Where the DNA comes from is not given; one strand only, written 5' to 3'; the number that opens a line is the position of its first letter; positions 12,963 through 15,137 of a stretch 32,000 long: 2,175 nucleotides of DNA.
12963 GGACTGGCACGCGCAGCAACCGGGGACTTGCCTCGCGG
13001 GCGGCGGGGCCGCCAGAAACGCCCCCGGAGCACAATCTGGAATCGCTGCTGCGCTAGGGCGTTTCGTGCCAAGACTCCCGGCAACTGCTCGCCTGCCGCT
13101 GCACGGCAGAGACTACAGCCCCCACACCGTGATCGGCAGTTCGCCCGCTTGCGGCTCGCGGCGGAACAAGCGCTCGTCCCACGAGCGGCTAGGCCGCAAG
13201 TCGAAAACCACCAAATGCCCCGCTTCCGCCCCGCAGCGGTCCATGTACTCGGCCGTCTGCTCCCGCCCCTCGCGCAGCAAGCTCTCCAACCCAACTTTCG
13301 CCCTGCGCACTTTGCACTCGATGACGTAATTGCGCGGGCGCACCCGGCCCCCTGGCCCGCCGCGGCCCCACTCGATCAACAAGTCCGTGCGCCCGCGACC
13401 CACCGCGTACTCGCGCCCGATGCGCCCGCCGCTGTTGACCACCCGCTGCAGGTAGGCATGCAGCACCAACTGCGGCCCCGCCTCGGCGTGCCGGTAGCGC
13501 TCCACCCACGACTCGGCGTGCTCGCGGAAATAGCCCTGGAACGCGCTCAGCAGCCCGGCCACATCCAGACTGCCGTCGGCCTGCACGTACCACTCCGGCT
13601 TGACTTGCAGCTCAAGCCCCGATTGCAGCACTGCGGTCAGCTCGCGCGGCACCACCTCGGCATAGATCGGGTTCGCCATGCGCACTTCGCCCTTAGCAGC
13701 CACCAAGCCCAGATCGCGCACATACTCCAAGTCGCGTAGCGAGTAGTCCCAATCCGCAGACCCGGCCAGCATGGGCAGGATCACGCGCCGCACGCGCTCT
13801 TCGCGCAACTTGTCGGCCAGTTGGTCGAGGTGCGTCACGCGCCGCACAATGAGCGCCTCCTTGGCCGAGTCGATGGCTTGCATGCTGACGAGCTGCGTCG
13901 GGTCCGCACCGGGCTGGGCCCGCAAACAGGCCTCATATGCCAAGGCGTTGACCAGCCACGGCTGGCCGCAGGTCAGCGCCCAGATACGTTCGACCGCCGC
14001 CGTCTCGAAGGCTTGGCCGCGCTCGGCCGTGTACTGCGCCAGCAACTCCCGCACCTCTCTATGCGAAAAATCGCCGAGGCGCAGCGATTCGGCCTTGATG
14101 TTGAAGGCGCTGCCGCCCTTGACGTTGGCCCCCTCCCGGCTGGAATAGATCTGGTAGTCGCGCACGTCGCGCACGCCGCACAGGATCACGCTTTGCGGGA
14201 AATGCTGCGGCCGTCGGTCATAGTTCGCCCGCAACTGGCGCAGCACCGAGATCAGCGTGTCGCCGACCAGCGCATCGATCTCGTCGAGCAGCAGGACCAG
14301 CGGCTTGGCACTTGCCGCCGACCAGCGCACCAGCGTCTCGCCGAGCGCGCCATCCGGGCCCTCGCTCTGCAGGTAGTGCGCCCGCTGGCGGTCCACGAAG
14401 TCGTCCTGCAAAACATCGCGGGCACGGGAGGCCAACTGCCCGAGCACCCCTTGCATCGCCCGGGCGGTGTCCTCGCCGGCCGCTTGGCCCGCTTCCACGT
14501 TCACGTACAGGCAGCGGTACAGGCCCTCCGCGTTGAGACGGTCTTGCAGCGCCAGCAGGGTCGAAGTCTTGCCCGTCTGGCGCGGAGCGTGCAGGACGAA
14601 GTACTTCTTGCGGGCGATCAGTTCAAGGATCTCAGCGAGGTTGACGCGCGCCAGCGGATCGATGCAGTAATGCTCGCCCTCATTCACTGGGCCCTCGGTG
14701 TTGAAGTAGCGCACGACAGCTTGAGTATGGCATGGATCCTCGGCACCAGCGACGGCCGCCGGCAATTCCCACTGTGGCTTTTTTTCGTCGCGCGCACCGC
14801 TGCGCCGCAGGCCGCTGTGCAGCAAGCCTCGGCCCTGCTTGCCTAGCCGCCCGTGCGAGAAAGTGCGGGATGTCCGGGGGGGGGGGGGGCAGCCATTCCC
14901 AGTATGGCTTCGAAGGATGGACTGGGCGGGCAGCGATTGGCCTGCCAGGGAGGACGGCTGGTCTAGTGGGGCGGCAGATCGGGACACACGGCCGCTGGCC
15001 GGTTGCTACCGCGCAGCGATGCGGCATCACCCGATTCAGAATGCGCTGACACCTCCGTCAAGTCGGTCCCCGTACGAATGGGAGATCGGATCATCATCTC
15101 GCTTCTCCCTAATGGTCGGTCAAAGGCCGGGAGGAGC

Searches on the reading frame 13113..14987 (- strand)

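Call 48: search_protein_families(library=pfam, proteins=[window:13113-14987:-], max_evalue=0.01)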
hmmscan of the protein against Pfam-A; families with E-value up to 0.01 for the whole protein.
window:13113-14987:- (624 aa): 5 families
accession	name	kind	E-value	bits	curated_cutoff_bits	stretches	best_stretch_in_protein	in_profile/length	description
PF13401.12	AAA_22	-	1.3e-07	32.5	27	1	127-277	5-128/130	AAA domain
PF14516.12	AAA_35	-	8.8e-06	25.2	27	1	132-368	36-255/331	AAA-like domain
PF13191.12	AAA_16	-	0.00019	22.4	32.6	1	127-245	24-149/167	AAA ATPase domain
PF00004.35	AAA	-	0.0014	19.5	21.2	0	131-257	2-93/131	ATPase family associated with various cellular activities (AAA)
PF08011.17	PDDEXK_9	-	0.0074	16.7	25.5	0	507-581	8-75/105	PD-(D/E)XK nuclease superfamily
